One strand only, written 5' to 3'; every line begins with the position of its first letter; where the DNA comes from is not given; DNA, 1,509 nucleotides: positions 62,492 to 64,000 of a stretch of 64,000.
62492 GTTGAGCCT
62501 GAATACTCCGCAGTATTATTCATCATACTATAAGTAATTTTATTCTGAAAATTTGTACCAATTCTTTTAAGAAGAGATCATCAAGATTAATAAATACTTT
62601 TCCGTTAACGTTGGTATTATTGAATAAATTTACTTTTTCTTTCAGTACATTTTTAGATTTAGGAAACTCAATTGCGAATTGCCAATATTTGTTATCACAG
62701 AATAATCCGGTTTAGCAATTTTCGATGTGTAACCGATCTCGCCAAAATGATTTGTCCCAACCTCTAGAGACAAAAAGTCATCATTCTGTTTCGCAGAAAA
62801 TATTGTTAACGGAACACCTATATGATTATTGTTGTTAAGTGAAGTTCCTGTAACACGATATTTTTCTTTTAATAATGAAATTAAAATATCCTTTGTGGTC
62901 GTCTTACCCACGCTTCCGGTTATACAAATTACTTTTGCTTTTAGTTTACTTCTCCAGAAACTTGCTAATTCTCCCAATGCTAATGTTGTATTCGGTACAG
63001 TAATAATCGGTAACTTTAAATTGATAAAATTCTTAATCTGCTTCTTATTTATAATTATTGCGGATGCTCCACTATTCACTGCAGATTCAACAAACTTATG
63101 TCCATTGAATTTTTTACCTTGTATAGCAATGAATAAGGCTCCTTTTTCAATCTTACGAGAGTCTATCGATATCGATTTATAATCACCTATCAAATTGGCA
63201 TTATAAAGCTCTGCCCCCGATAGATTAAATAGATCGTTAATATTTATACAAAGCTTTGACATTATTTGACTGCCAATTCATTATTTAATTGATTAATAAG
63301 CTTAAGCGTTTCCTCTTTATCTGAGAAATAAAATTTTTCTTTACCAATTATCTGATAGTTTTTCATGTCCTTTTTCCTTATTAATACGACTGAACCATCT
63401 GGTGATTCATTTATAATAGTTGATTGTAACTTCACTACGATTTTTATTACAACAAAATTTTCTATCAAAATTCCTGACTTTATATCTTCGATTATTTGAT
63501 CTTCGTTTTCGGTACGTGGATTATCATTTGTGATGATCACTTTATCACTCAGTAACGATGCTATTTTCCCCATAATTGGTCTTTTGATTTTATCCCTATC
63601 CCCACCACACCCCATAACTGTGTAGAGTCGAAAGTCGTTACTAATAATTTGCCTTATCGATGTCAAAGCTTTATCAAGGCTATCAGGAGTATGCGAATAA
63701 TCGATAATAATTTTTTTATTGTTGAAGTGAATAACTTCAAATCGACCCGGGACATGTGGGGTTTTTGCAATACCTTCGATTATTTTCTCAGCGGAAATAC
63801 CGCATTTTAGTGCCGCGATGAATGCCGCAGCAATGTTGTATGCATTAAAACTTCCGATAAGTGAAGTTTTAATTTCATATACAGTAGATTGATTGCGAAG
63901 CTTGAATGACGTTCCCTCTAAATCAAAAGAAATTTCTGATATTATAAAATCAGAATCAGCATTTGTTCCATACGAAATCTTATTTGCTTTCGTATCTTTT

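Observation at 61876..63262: Essential gene murF is broken into three ORFs by four single-base indels that can be located by eye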

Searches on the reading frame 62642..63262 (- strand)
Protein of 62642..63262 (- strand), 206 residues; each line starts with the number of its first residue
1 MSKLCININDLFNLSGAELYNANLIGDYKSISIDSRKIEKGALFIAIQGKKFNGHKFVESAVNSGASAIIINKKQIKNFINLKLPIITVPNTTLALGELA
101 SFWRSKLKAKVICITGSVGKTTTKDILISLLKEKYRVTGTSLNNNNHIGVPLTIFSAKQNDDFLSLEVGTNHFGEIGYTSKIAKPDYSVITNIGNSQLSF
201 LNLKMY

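Call 7: search_protein_families(library=ncbifam, proteins=[window:62642-63262:-], max_evalue=0.01)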
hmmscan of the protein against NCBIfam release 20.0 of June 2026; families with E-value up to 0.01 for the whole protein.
window:62642-63262:- (206 aa): 19 families
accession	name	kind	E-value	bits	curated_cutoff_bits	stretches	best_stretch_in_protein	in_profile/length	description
TIGR01143.1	murF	subfamily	6.5e-58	196.6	288.6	1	33-199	1-164/418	UDP-N-acetylmuramoyl-tripeptide--D-alanyl-D-alanine ligase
NF008896.0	PRK11929.1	equivalog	2.8e-54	184.3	1023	1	27-201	526-696/965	bifunctional UDP-N-acetylmuramoyl-L-alanyl-D-glutamate--2,6-diaminopimelate ligase MurE/UDP-N-acetylmuramoyl-tripeptide--D-alanyl-D-alanine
NF008041.0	PRK10773.1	equivalog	1.2e-44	152.8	551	1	7-198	5-189/453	UDP-N-acetylmuramoyl-tripeptide--D-alanyl-D-alanine ligase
NF010693.0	PRK14093.1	equivalog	1.3e-37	129.6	544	1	26-201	26-200/479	UDP-N-acetylmuramoylalanyl-D-glutamyl-2,6-diaminopimelate--D-alanyl-D-alanine ligase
NF008897.0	PRK11930.1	equivalog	8.3e-37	126.6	804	1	6-197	3-195/822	bifunctional UDP-N-acetylmuramoyl-tripeptide:D-alanyl-D-alanine ligase/alanine racemase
NF001126.0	PRK00139.1-4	equivalog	8.1e-24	84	373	1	25-139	20-134/486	UDP-N-acetylmuramoyl-L-alanyl-D-glutamate--2,6-diaminopimelate ligase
NF001124.0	PRK00139.1-2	equivalog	6.8e-21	74.6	476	1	29-136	29-136/500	UDP-N-acetylmuramoyl-L-alanyl-D-glutamate--2,6-diaminopimelate ligase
TIGR01085.1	murE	subfamily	2e-20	73.1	257.3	1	28-139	4-115/472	UDP-N-acetylmuramyl-tripeptide synthetase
NF001123.0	PRK00139.1-1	equivalog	3.3e-18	65.6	586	1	28-140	20-141/493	UDP-N-acetylmuramoyl-L-alanyl-D-glutamate--2,6-diaminopimelate ligase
NF010628.0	PRK14022.1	equivalog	1e-11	44.3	536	1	27-145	34-147/483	UDP-N-acetylmuramoyl-L-alanyl-D-glutamate--L-lysine ligase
NF053645.1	pMurC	equivalog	2.6e-07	29.7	560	1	106-198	99-193/492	pseudomurein biosynthesis peptide ligase pMurC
NF001130.0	PRK00139.2-4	equivalog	4.6e-07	28.9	715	1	27-134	30-134/516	UDP-N-acetylmuramoyl-L-alanyl-D-glutamate--2,6-diaminopimelate ligase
NF033197.0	F430_CfbE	equivalog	5.6e-07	28.8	250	1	95-141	85-131/430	coenzyme F430 synthase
TIGR01087.1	murD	equivalog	2e-06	27.1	211.95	1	96-194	91-181/441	UDP-N-acetylmuramoyl-L-alanine--D-glutamate ligase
NF001129.0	PRK00139.2-3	equivalog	2.1e-05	23.2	762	1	12-131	27-140/517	UDP-N-acetylmuramoyl-L-alanyl-D-glutamate--2,6-diaminopimelate ligase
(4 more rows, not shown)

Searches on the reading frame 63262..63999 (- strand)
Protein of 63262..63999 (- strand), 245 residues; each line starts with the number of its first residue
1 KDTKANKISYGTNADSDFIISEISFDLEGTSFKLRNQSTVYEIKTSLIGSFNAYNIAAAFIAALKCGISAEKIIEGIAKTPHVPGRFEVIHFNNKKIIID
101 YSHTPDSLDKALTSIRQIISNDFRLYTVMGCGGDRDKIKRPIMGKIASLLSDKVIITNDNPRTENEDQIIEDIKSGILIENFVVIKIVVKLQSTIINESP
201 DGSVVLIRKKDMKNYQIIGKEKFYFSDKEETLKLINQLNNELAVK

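Call 7: search_protein_families(library=ncbifam, proteins=[window:63262-63999:-], max_evalue=0.01)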
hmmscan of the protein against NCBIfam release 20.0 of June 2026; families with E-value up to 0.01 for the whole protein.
window:63262-63999:- (245 aa): 29 families (the best 25 are shown)
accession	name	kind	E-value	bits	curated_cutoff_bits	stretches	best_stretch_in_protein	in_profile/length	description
NF001126.0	PRK00139.1-4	equivalog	6.5e-66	222.8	373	1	2-237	248-484/486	UDP-N-acetylmuramoyl-L-alanyl-D-glutamate--2,6-diaminopimelate ligase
TIGR01085.1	murE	subfamily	2.4e-61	208.1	257.3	1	11-234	246-470/472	UDP-N-acetylmuramyl-tripeptide synthetase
NF008896.0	PRK11929.1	equivalog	9.2e-57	192.6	1023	1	11-236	269-499/965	bifunctional UDP-N-acetylmuramoyl-L-alanyl-D-glutamate--2,6-diaminopimelate ligase MurE/UDP-N-acetylmuramoyl-tripeptide--D-alanyl-D-alanine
NF001123.0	PRK00139.1-1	equivalog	1.9e-55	188.4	586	1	15-236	269-490/493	UDP-N-acetylmuramoyl-L-alanyl-D-glutamate--2,6-diaminopimelate ligase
NF001124.0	PRK00139.1-2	equivalog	2.1e-54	185.1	476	1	6-240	261-497/500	UDP-N-acetylmuramoyl-L-alanyl-D-glutamate--2,6-diaminopimelate ligase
NF010628.0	PRK14022.1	equivalog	1.2e-36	126.5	536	1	4-225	257-471/483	UDP-N-acetylmuramoyl-L-alanyl-D-glutamate--L-lysine ligase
NF001130.0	PRK00139.2-4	equivalog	1.5e-26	93.2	715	1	20-238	294-514/516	UDP-N-acetylmuramoyl-L-alanyl-D-glutamate--2,6-diaminopimelate ligase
NF001127.0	PRK00139.2-1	equivalog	1.1e-20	73.9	997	1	20-240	294-516/520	UDP-N-acetylmuramoyl-L-alanyl-D-glutamate--2,6-diaminopimelate ligase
TIGR02068.2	cya_phycin_syn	equivalog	2.9e-17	62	850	1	43-213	673-852/862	cyanophycin synthetase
NF053645.1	pMurC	equivalog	1e-16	60.7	560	1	18-136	288-406/492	pseudomurein biosynthesis peptide ligase pMurC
NF010623.0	PRK14016.1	subfamily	4.6e-15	54.8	877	1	49-179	683-816/871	cyanophycin synthetase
TIGR01082.1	murC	equivalog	8.9e-15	54.7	335.1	1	7-121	229-343/449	UDP-N-acetylmuramate--L-alanine ligase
TIGR01143.1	murF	subfamily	3.3e-14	52.7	288.6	1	4-206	206-402/418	UDP-N-acetylmuramoyl-tripeptide--D-alanyl-D-alanine ligase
NF001131.0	PRK00139.2-5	equivalog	2e-12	46.7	1000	1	35-229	283-477/483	UDP-N-acetylmuramoyl-L-alanyl-D-glutamate--2,6-diaminopimelate ligase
NF001129.0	PRK00139.2-3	equivalog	2.9e-11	42.6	762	1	28-196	296-468/517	UDP-N-acetylmuramoyl-L-alanyl-D-glutamate--2,6-diaminopimelate ligase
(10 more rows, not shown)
